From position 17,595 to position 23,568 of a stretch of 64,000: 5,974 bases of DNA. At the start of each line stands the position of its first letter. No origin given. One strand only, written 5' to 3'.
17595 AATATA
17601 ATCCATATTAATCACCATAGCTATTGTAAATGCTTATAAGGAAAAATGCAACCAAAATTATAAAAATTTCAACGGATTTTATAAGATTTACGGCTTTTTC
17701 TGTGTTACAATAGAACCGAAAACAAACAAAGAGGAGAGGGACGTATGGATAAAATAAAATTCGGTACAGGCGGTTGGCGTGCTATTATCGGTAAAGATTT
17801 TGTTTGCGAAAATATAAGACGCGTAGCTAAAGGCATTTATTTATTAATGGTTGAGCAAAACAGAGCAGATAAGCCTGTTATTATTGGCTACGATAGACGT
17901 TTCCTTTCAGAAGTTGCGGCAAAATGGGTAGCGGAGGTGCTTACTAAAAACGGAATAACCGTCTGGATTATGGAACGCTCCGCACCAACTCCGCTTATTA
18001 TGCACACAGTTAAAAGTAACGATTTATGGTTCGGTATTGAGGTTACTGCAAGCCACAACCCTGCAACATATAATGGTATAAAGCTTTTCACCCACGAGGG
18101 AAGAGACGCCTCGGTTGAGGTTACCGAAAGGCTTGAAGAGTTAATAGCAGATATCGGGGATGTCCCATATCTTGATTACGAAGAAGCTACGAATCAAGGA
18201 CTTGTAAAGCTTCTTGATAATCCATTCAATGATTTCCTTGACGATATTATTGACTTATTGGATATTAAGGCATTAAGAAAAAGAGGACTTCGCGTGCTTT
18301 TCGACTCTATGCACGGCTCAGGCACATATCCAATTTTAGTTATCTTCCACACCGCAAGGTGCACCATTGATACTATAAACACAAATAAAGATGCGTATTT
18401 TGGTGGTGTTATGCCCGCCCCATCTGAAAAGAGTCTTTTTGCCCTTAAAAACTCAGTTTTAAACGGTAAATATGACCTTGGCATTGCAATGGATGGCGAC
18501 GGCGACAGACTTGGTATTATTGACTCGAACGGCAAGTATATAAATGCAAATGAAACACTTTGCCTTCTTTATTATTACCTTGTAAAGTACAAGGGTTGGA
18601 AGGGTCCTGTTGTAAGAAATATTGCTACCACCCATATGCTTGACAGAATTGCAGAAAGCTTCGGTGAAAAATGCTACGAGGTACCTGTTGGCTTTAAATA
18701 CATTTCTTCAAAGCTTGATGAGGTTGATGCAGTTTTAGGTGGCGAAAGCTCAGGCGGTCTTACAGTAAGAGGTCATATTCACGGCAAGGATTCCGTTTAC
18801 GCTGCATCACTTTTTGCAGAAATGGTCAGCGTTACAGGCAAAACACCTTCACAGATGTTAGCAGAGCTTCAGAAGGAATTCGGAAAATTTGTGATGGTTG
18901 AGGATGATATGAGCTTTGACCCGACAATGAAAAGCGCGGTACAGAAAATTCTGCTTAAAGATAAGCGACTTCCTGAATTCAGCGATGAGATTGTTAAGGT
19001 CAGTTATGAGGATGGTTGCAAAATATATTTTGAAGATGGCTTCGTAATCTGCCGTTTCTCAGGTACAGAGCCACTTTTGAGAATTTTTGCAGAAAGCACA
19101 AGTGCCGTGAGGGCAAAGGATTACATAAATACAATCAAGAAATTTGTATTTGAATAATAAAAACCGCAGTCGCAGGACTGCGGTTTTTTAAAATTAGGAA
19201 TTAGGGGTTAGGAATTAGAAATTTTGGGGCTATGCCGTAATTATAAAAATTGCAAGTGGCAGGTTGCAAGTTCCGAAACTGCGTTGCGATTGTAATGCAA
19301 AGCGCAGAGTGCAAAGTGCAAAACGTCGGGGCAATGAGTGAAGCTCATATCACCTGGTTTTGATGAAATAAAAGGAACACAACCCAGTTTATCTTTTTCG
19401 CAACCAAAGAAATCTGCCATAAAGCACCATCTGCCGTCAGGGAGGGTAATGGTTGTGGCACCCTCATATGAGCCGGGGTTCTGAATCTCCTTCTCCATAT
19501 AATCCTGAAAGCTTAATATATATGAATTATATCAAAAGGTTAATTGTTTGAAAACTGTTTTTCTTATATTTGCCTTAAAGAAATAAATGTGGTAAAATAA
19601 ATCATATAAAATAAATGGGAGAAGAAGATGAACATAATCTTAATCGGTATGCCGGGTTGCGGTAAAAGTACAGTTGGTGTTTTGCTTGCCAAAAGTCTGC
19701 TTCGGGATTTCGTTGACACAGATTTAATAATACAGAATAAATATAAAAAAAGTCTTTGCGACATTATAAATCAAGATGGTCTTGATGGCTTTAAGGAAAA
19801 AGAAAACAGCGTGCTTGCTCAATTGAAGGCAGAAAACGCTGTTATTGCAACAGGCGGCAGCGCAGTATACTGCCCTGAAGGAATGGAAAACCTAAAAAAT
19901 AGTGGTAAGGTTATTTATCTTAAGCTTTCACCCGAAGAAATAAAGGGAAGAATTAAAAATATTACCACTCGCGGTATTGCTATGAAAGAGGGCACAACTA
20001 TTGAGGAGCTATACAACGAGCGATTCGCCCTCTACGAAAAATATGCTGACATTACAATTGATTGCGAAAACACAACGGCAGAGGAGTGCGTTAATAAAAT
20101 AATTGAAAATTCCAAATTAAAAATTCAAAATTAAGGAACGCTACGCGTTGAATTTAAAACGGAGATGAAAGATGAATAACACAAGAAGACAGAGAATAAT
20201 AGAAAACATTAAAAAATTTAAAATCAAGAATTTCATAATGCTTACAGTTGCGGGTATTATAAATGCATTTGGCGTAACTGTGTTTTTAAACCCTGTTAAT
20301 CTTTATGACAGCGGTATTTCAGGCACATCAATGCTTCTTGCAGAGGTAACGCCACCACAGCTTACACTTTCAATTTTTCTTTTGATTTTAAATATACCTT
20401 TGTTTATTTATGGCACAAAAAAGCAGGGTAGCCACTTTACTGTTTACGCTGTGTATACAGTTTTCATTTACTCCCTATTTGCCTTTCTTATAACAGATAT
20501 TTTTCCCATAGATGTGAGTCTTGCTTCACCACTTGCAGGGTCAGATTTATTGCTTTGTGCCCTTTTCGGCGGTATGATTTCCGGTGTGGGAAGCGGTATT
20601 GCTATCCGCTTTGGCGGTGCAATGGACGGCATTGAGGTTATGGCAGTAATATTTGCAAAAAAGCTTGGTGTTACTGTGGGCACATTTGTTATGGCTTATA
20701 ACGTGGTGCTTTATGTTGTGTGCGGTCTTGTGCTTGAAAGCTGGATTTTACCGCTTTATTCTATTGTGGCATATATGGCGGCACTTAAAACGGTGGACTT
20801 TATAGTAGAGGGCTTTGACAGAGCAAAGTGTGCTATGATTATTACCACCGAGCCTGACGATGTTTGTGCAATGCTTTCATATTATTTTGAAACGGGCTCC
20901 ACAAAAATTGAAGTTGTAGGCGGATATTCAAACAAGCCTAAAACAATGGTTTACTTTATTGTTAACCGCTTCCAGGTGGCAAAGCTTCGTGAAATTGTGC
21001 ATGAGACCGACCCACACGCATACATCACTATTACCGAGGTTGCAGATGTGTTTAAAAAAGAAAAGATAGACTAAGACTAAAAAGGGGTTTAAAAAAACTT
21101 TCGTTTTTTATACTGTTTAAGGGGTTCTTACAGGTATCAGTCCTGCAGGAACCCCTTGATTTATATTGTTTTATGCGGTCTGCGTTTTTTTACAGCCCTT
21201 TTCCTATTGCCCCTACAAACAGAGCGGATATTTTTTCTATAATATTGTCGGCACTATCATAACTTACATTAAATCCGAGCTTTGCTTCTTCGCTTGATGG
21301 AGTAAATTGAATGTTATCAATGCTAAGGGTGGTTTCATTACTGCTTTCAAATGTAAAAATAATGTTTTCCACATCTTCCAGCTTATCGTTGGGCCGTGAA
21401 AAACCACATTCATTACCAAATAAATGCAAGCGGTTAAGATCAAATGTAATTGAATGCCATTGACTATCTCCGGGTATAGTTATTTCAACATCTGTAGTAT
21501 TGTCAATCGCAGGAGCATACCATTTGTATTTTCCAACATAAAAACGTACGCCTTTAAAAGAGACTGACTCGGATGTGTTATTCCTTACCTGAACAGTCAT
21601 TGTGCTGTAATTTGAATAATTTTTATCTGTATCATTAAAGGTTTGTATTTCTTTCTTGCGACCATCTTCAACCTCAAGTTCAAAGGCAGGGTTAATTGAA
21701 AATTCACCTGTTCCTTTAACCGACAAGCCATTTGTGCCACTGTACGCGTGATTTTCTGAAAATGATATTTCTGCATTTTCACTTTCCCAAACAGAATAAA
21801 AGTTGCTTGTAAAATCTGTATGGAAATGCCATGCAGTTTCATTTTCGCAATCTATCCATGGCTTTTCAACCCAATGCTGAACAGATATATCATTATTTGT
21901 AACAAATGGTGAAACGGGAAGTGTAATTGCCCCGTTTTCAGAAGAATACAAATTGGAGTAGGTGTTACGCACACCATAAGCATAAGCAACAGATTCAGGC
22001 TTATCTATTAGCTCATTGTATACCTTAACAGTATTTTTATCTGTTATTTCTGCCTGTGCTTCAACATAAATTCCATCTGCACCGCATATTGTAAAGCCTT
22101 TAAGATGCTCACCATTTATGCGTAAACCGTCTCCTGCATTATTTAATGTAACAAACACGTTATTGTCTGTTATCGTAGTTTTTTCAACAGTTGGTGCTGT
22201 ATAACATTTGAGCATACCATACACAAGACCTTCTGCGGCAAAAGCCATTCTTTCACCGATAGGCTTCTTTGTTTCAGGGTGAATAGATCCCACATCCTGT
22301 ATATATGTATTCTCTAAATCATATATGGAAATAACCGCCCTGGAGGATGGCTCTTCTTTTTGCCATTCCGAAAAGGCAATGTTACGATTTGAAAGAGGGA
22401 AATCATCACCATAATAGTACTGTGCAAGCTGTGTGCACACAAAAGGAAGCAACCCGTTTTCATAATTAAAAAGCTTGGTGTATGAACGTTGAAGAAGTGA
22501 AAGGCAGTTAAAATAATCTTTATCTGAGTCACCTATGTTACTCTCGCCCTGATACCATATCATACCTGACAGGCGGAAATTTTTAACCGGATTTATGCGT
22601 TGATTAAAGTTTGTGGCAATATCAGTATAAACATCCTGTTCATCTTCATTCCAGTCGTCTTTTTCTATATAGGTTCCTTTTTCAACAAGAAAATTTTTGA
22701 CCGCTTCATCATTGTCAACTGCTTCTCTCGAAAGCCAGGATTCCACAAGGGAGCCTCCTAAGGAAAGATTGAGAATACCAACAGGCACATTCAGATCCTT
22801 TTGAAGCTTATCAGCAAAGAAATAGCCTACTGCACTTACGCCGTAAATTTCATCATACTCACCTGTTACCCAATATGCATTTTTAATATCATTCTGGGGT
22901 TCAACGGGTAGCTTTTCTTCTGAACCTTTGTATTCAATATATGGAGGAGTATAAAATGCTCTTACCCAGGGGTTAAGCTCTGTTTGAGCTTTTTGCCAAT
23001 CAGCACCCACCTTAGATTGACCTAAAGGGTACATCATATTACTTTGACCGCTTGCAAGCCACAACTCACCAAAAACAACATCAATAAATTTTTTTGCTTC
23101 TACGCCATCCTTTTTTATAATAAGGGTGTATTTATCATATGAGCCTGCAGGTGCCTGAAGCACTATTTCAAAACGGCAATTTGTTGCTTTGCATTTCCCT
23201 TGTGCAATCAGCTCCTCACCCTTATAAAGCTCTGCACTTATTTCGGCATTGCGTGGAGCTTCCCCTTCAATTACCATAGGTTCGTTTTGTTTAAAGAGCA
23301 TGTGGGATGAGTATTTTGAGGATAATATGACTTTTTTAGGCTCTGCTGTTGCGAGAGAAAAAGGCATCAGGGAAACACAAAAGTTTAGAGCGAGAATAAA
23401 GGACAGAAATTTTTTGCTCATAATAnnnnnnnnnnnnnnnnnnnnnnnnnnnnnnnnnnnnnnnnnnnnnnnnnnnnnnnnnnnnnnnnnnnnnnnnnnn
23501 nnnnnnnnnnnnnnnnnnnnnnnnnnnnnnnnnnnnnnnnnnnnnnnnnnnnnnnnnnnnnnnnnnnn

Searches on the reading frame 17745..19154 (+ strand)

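Call 87: search_protein_families(library=pfam, proteins=[window:17745-19154:+], max_evalue=0.00001)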
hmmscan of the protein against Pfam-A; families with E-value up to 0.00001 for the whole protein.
window:17745-19154:+ (470 aa): 4 families
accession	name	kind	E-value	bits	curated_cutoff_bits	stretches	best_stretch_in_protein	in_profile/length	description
PF02878.22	PGM_PMM_I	-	1.7e-33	115.7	22.5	1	4-137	2-134/138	Phosphoglucomutase/phosphomannomutase, alpha/beta/alpha domain I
PF02880.22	PGM_PMM_III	-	7.2e-26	91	20.7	1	268-378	2-114/115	Phosphoglucomutase/phosphomannomutase, alpha/beta/alpha domain III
PF02879.22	PGM_PMM_II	-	1.5e-20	74.1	29.3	1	163-263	2-103/103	Phosphoglucomutase/phosphomannomutase, alpha/beta/alpha domain II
PF00408.26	PGM_PMM_IV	-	2.2e-09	37.7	23.1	1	407-463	9-64/68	Phosphoglucomutase/phosphomannomutase, C-terminal domain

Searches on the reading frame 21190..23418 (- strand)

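Call 26: search_protein_families(library=pfam, proteins=[window:21190-23418:-], max_evalue=0.0001)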
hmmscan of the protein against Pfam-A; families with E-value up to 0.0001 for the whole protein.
window:21190-23418:- (742 aa): 1 family
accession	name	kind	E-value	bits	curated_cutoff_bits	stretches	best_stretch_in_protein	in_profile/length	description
PF03629.24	SASA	-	1.3e-13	51.5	24.8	1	118-341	3-176/226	Carbohydrate esterase, sialic acid-specific acetylesterase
